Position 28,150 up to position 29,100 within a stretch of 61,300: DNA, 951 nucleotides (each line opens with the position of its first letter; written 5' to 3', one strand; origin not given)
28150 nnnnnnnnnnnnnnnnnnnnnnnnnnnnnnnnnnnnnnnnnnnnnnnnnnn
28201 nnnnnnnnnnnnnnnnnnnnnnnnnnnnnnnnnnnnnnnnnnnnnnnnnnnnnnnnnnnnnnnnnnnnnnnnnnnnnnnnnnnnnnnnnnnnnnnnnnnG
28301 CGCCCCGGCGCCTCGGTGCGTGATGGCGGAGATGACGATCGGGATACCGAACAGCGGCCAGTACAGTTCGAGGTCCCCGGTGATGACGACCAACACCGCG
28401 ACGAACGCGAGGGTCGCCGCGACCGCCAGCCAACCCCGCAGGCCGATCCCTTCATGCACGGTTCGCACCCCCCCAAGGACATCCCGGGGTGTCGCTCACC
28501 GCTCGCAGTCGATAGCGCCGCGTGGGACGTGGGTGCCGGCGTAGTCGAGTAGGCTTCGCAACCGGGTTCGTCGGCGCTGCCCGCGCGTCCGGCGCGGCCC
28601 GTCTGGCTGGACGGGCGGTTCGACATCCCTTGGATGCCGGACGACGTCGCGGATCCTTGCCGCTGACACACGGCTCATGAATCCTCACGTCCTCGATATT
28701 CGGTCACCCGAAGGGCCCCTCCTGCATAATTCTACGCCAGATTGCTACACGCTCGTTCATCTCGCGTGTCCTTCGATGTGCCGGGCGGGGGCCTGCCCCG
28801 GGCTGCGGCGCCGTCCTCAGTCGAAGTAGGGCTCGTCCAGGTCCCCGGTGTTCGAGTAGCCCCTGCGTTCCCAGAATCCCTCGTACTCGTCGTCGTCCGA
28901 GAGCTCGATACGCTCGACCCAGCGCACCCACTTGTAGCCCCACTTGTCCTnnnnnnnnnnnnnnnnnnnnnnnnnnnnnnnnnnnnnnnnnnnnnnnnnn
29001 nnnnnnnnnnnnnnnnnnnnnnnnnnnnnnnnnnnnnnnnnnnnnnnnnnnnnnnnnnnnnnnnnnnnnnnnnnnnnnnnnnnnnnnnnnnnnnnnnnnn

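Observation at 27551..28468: Degenerate GGDEF membrane protein as first, translationally coupled cistron of the Mrp-like operon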

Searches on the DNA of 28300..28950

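Call 60: search_rna_families(source=window, start=28300, end=28950, threshold=evalue, max_evalue=1)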
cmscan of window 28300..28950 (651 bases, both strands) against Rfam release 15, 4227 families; matches with E-value up to 1: 0.
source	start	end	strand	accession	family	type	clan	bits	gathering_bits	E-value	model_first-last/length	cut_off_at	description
